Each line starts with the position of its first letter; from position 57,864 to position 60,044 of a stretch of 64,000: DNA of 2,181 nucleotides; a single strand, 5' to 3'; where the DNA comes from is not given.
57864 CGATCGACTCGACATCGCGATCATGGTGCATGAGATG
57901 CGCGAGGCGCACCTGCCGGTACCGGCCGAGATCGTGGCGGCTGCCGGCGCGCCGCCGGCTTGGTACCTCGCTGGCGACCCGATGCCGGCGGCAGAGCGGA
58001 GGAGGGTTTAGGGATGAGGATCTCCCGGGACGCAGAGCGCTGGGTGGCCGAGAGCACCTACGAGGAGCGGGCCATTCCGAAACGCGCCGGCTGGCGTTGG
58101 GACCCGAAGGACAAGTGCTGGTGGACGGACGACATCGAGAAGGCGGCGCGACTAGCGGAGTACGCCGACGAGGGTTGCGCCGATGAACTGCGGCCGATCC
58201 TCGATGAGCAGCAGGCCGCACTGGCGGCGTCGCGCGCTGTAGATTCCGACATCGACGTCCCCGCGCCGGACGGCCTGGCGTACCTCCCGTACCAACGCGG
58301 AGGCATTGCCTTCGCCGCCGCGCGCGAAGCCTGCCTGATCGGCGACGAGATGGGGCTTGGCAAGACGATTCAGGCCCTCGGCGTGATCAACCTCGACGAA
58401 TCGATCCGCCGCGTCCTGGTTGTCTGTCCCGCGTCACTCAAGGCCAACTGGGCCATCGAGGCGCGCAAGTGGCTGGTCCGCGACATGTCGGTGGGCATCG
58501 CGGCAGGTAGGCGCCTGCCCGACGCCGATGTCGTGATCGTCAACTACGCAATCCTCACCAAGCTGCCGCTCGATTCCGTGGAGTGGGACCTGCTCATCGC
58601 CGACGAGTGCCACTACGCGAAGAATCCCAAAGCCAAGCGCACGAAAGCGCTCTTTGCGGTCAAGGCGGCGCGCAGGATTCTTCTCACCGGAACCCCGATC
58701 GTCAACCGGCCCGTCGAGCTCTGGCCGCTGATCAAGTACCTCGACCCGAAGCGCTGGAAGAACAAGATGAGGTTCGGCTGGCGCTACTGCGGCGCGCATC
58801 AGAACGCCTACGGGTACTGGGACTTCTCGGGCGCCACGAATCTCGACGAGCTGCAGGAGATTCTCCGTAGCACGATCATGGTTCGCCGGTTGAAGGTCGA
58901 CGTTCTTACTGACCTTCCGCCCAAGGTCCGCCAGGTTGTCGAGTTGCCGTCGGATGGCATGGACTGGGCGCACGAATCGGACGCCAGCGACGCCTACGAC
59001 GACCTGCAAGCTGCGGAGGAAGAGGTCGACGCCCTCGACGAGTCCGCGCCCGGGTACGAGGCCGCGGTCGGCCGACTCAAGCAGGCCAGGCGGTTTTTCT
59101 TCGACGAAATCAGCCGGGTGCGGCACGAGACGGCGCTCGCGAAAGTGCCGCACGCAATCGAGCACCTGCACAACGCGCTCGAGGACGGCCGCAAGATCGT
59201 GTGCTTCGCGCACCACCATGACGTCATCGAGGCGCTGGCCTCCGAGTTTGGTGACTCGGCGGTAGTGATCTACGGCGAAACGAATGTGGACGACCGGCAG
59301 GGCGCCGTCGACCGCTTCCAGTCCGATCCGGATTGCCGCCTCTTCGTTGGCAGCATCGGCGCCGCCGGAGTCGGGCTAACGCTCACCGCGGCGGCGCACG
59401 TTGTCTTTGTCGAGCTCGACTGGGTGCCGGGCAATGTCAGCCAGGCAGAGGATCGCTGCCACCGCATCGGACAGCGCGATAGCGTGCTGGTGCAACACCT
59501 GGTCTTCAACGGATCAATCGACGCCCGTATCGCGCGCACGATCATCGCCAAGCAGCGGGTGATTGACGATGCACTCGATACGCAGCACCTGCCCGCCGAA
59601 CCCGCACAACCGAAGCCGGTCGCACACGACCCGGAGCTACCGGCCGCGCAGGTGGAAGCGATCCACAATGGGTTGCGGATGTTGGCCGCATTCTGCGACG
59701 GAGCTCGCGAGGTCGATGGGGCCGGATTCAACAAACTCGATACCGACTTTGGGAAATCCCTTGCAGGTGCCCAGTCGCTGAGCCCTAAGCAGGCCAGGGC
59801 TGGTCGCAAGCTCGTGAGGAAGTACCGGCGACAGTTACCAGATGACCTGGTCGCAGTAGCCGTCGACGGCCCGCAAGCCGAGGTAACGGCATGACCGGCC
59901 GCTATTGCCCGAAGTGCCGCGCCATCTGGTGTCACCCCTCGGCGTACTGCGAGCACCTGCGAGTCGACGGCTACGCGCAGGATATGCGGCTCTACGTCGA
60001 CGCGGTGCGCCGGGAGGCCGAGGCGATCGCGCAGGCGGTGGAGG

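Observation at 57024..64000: Prophage-like early region with SNF2 helicase and YqaJ-RecT recombination module; boundaries and integrase not in window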

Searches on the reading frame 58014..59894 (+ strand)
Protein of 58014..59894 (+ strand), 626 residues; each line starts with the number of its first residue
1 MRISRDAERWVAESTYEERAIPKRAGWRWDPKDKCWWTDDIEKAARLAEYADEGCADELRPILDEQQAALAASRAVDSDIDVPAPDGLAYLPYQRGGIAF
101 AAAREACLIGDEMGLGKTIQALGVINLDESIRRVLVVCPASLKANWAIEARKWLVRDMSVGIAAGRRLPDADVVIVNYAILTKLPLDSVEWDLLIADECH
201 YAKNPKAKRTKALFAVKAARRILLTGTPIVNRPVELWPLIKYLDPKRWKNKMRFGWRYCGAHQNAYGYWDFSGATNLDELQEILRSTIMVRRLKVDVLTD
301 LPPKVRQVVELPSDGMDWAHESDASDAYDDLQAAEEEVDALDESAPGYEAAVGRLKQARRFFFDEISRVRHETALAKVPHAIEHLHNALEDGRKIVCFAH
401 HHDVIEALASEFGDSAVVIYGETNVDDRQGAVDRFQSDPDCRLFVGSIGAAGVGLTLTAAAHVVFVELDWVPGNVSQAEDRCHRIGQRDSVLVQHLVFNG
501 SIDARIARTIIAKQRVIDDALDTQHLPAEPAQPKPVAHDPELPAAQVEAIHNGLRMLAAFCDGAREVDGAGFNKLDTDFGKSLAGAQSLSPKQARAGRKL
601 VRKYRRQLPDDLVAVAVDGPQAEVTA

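Call 10: search_protein_families(library=pfam, proteins=[window:58014-59894:+], max_evalue=0.01)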
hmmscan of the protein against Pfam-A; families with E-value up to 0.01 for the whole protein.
window:58014-59894:+ (626 aa): 3 families
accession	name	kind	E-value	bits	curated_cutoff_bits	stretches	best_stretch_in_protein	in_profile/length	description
PF00176.29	SNF2-rel_dom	-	6e-36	124.5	24.9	1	103-316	11-244/290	SNF2-related domain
PF00271.37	Helicase_C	-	2.5e-14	53.9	23.5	1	382-486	3-110/110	Helicase conserved C-terminal domain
PF04851.21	ResIII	-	7.1e-07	29.7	22.5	1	104-229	23-163/164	Type III restriction enzyme, res subunit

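Call 11: search_protein_families(library=phrogs, proteins=[window:58014-59894:+], max_evalue=0.01)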
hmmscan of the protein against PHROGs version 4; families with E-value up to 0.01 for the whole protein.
window:58014-59894:+ (626 aa): 10 families
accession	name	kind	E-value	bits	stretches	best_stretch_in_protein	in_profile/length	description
phrog_62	-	DNA, RNA and nucleotide metabolism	2e-115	387.9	1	24-524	657-1136/1881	DNA helicase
phrog_29996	-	unknown function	1.9e-35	123.2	2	45-306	679-948/1189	-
phrog_23807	-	unknown function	3.2e-17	62.6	2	62-153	103-198/1053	-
phrog_16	-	DNA, RNA and nucleotide metabolism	2.6e-12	46.8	1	92-229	275-417/986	DNA helicase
phrog_1685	-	unknown function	7.1e-11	41.1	1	433-523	1461-1551/2278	-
phrog_11801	-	other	1.1e-10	40.4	1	77-156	853-936/2269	DNA methyltransferase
phrog_11354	-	unknown function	4.2e-07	30.7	1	440-515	23-99/116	-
phrog_26785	-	unknown function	6.2e-06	25.4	1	106-244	270-423/1087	-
phrog_24008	-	DNA, RNA and nucleotide metabolism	3.1e-05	23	1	104-241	495-646/1006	helicase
phrog_21391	-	DNA, RNA and nucleotide metabolism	3.2e-05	22.2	1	403-484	1374-1453/2021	DNA helicase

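Call 32: list_cluster_members(proteins=[P0001, window:58014-59894:+, window:60887-61810:+, window:57024-57275:-, window:57392-57793:+, window:59891-60181:+, window:60178-60450:+, window:57790-58011:+, window:52857-55871:+, window:43752-45119:-])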
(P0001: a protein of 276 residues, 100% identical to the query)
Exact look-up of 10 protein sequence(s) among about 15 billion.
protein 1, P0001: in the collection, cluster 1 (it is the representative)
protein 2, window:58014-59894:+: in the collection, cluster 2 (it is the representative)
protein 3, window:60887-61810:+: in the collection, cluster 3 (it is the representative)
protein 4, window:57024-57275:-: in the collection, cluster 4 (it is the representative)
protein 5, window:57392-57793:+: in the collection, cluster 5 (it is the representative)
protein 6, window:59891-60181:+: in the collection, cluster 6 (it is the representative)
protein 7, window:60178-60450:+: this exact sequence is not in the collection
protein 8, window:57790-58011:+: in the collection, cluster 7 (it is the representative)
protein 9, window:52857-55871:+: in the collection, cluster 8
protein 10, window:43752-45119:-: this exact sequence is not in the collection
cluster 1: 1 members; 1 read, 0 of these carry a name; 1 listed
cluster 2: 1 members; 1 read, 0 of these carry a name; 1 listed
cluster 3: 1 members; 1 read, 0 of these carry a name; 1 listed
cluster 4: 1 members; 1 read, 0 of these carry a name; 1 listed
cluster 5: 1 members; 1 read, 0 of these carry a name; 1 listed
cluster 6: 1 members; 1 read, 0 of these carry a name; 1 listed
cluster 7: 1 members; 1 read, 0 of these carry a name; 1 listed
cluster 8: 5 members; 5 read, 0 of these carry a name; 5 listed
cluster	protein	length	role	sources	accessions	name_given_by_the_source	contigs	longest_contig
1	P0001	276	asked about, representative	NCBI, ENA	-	-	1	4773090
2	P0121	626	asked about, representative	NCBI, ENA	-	-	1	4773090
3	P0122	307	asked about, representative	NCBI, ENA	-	-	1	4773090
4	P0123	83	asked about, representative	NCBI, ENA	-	-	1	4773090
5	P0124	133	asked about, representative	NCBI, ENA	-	-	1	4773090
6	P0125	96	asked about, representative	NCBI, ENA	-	-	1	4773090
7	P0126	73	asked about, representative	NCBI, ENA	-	-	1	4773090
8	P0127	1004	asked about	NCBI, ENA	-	-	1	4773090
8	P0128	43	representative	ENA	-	-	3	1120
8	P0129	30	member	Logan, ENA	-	-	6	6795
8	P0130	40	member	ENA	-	-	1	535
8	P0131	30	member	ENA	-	-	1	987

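Call 36: search_protein_families(library=padloc, proteins=[window:58014-59894:+], max_evalue=0.01)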
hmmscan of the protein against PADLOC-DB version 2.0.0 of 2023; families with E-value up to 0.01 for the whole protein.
window:58014-59894:+ (626 aa): 37 families (the best 25 are shown)
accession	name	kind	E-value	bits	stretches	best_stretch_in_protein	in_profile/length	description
PDLC00631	ZorD1|ZorD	-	1.2e-49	167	1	87-493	439-876/1071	"SWI2/SNF2 helicase, Mrr-like nuclease"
PDLC00629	ZorD1|ZorD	-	3.2e-48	162.4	2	168-493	601-921/1012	"SWI2/SNF2 helicase, Mrr-like nuclease"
PDLC00633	ZorD1|ZorD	-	8.1e-48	161.2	1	90-514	444-878/908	"SWI2/SNF2 helicase, Mrr-like nuclease"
PDLC00632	ZorD1|ZorD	-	1.4e-43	147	2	170-494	715-1049/1101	"SWI2/SNF2 helicase, Mrr-like nuclease"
PDLC02627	DrmD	-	4e-43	145.6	1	93-519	307-696/748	DrmD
PDLC02842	DpdE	-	5.1e-42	141.7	1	66-513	675-1143/1176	DpdE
PDLC02849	DpdE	-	3.4e-38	129.4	1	69-508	380-820/857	DpdE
PDLC02845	DpdE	-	5.3e-38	128.5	1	93-521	847-1273/1293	DpdE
PDLC02852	DpdE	-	8.6e-38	127.8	2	92-246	468-634/905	DpdE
PDLC00634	ZorD1|ZorD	-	3.9e-37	125.5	2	170-493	611-933/1208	"SWI2/SNF2 helicase, Mrr-like nuclease"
PDLC02850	DpdE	-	2.5e-35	119.7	1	60-520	777-1241/1282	DpdE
PDLC00627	ZorD1|ZorD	-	4.3e-33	112.4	2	170-494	606-958/1006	"SWI2/SNF2 helicase, Mrr-like nuclease"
PDLC02851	DpdE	-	9e-33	111.1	1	78-508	584-1022/1055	DpdE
PDLC00628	ZorD1|ZorD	-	1.1e-31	107.4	1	107-521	536-965/1171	"SWI2/SNF2 helicase, Mrr-like nuclease"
PDLC02854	DpdE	-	6e-26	88.6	2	171-495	702-1032/1083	DpdE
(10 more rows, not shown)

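Call 37: search_protein_families(library=ncbifam, proteins=[window:58014-59894:+], max_evalue=0.01)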
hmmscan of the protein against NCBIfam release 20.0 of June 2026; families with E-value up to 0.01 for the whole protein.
window:58014-59894:+ (626 aa): 9 families
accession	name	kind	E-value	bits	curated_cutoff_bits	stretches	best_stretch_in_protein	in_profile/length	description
NF058637.1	helic_SCO1167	equivalog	2.3e-48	165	1200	2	80-305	458-694/932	SCO1167/SCO6262 family helicase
NF041790.1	anti-phage_ZorD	equivalog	1.3e-38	132.6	1500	2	170-494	703-1033/1035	type I Zorya anti-phage system protein ZorD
NF053675.1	pilus_reg_Snf2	equivalog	4.1e-33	114.5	1100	2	387-525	872-1012/1029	pilus expression-regulating Snf2 family helicase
NF038318.1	DISARM_DrmD_b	equivalog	5.6e-25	87.6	950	2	107-260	50-222/868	DISARM system SNF2-like helicase DrmD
NF041062.1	DpdE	equivalog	5.2e-22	77.6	500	2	108-250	174-319/1048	protein DpdE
NF038317.1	DISARM_DrmD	equivalog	7.7e-22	77.4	610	2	99-149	119-172/1021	DISARM system SNF2-like helicase DrmD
NF042964.1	phospholipD_antiphage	equivalog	3.1e-14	52.3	1100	1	408-512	714-817/895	phospholipase D-like domain-containing anti-phage protein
NF003426.0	PRK04914.1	equivalog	3.5e-10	38.8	576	1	107-252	173-340/959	RNA polymerase-associated protein RapA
NF045503.1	repair_heli_XPB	equivalog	0.003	16.2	610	0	113-229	212-336/548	DNA repair helicase XPB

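Call 41: find_homologous_proteins(query=window:58014-59894:+, max_evalue=1e-30)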
Query window:58014-59894:+ (626 aa): 6903 proteins with E <= 1e-30 among 8000 candidates; the best 120 are listed.
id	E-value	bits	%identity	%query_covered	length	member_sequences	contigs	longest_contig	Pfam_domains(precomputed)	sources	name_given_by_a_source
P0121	0.0e+0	1424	100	100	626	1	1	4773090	PF00176.30,PF00271.38,PF04851.22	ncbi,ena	-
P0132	1.7e-262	891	63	99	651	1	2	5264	PF00176.30,PF00271.38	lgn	-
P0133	8.5e-262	888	64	99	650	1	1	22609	PF00176.30,PF00271.38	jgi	jgi:SWI/SNF-related matrix-associated actin-dependent regulator 1 of chromatin subfamily A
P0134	6.8e-233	793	61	81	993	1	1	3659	PF00176.30,PF14528.12,PF00271.38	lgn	-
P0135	1.4e-215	736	55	98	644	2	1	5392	PF00176.30,PF00271.38,PF04851.22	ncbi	-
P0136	1.2e-214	732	56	98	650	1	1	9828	PF00270.36,PF00176.30,PF00271.38,PF04851.22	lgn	-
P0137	2.8e-213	728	55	97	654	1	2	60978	PF00176.30,PF18974.6,PF00271.38,PF04851.22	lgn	-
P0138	5.4e-212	724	55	97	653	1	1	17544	PF00176.30,PF00271.38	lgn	-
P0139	1.8e-210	719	53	98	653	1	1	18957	PF00270.36,PF00176.30,PF00271.38,PF04851.22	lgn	-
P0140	3.8e-209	714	54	98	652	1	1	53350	PF00176.30,PF00271.38,PF04851.22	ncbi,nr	ncbi:MAG: DEAD/DEAH box helicase [Clostridiales bacterium]|nr:DEAD/DEAH box helicase [Clostridiales 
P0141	2.2e-206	705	54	98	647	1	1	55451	PF00176.30,PF00271.38,PF04851.22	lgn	-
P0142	1.9e-205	702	53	97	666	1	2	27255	PF00176.30,PF00271.38,PF04851.22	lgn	-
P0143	7.7e-205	700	55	98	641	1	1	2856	PF00270.36,PF00176.30,PF00271.38,PF04851.22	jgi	jgi:SWI/SNF-related matrix-associated actin-dependent regulator 1 of chromatin subfamily A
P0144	1.9e-204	699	51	98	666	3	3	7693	PF00176.30,PF00271.38,PF04851.22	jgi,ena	-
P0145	7.2e-204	697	51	98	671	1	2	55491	PF00176.30,PF00271.38,PF04851.22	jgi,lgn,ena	-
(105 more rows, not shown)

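Call 42: find_encoding_contigs(protein=P0133, flank=10000, max_places=1)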
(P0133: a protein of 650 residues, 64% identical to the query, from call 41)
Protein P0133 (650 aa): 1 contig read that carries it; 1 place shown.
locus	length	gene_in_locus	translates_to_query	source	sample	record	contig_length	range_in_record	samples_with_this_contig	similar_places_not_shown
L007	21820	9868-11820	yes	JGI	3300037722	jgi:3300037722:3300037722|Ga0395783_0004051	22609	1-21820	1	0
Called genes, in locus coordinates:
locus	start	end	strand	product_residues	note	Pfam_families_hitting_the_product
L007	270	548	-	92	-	-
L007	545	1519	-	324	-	-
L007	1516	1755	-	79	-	-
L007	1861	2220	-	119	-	-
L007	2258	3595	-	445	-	PF00772:DnaB, PF03796:DnaB_C, PF06745:ATPase (faint)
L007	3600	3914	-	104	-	-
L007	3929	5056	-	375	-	PF20530:DUF6745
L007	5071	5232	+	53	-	-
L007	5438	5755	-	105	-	-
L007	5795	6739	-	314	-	PF04492:Phage_rep_O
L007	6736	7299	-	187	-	PF01844:HNH, PF14279:HNH_5 (weak)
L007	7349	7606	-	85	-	PF01381:HTH_3 (weak)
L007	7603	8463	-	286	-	PF00589:Phage_integrase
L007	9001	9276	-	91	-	PF01381:HTH_3 (faint)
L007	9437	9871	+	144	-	-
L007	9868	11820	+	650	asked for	PF00176:SNF2-rel_dom, PF00271:Helicase_C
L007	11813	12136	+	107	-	-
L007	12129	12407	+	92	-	-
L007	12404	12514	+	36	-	-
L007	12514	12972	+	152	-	-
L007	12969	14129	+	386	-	-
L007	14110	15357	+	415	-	PF00149:Metallophos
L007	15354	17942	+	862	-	-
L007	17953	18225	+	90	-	-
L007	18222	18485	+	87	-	-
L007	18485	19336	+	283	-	-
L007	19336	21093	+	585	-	PF01935:DUF87, PF00004:AAA (faint)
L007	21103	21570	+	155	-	-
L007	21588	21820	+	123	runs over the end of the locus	PF01503:PRA-PH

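Call 43: find_encoding_contigs(protein=P0132, flank=10000, max_places=2)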
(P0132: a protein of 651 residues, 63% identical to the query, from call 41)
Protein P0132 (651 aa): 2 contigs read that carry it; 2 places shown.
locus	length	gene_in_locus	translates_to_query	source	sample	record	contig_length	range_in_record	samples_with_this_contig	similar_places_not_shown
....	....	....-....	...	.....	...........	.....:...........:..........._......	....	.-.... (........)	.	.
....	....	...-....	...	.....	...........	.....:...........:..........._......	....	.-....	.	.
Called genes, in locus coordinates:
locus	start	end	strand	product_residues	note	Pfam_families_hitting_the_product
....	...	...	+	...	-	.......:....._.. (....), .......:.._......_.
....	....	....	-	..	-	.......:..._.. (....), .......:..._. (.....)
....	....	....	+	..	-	-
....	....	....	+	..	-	-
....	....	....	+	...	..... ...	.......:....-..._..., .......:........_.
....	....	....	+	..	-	-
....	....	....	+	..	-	-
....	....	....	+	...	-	-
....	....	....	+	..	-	?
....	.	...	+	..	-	?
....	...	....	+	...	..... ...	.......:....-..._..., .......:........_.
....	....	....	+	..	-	-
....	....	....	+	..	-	-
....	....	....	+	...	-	-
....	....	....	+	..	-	?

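Call 45: find_related_loci(query=window:58014-59894:+, collection=viral_contigs, flank=10000)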
Query window:58014-59894:+ (626 aa) in viral_contigs; peptide patterns used: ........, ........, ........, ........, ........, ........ (x = any residue, [..] = any of these).
32 stretches matched a pattern; 25 encode a relative of the query (tblastn E <= 1e-3); 25 distinct loci.
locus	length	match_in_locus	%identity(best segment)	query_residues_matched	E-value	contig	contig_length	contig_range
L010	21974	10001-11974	51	1-613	0e+0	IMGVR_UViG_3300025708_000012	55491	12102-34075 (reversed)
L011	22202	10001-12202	50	1-619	0e+0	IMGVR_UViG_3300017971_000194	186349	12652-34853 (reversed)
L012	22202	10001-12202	50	1-619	0e+0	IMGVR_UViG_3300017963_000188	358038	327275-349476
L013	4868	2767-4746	51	1-613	0e+0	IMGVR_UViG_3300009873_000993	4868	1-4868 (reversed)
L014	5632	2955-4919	50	1-615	0e+0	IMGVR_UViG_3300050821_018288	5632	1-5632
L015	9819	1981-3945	50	1-615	0e+0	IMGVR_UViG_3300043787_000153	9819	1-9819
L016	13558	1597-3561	50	1-621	0e+0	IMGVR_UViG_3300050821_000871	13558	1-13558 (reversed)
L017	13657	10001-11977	47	1-615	1e-169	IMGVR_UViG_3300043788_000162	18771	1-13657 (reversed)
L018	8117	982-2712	50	63-617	2e-161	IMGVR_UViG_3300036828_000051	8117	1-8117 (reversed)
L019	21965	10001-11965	50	1-615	0e+0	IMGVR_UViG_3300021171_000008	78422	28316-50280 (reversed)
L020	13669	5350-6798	42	26-522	3e-102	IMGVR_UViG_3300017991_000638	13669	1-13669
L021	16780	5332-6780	42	26-522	3e-102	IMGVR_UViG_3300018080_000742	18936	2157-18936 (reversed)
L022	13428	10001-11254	35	91-522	1e-81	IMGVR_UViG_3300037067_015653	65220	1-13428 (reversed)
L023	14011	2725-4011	34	91-526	6e-69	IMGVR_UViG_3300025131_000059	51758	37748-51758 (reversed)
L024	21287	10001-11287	34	91-526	6e-69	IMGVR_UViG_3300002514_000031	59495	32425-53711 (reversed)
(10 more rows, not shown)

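Call 47: search_protein_families(library=phrogs, proteins=[L007:12969-14129:+, L007:14110-15357:+, L007:15354-17942:+, L007:18485-19336:+, L007:19336-21093:+, L007:21103-21570:+, L007:545-1519:-, L007:3929-5056:-, L007:7603-8463:-, L007:12514-12972:+], max_evalue=0.001)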
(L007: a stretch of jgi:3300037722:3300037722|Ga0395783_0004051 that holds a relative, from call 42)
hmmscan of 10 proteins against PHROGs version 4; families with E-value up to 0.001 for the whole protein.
L007:12969-14129:+ (386 aa): 1 family
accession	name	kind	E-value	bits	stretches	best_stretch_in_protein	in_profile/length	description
phrog_10048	-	unknown function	2.8e-28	99.9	1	66-284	43-201/273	-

L007:14110-15357:+ (415 aa): 1 family
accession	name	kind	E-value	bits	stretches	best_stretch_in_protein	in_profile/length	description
phrog_100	-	DNA, RNA and nucleotide metabolism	1.4e-19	71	1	5-384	18-359/989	SbcD-like subunit of palindrome specific endonuclease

L007:15354-17942:+ (862 aa): 1 family
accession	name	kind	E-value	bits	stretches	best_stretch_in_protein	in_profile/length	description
phrog_77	-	DNA, RNA and nucleotide metabolism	2.5e-42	146.5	1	79-840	369-935/967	SbcC-like subunit of palindrome specific endonuclease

L007:18485-19336:+ (283 aa): 1 family
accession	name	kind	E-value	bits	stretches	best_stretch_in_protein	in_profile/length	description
phrog_15934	-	unknown function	1.2e-19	72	1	191-277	220-300/305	-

L007:19336-21093:+ (585 aa): 3 families
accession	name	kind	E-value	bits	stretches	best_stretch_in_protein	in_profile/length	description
phrog_2666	-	head and packaging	4.7e-18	66.1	1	27-231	322-506/555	terminase large subunit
phrog_7035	-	unknown function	2.5e-17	63.6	2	5-72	188-260/969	-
phrog_1358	-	moron, auxiliary metabolic gene and host takeover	7.5e-05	21.4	0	140-185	707-752/1382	FtsK/SpoIIIE-like protein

L007:21103-21570:+ (155 aa): 0 families

L007:545-1519:- (324 aa): 0 families

L007:3929-5056:- (375 aa): 1 family
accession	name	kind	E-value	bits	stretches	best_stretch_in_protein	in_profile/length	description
phrog_31813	-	unknown function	2.2e-20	74.1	1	207-356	201-361/378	-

L007:7603-8463:- (286 aa): 8 families
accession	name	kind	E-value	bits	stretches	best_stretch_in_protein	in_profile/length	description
phrog_1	-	integration and excision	5.4e-33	116.1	1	43-281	223-448/611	integrase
phrog_216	-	integration and excision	1.9e-21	77.4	1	86-277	48-234/301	integrase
phrog_7685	-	integration and excision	3.9e-08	34.1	1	225-281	180-236/240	integrase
phrog_17497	-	unknown function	2.4e-05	25.4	1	212-277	45-109/133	-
phrog_23271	-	unknown function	3e-05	24.9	1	225-270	8-53/67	-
phrog_25190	-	integration and excision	0.00011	23.5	1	217-263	38-84/109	integrase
phrog_24775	-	unknown function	0.00039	21.5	1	224-274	26-76/101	-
phrog_35951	-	unknown function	0.00046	21.6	1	219-267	14-62/97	-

L007:12514-12972:+ (152 aa): 0 families
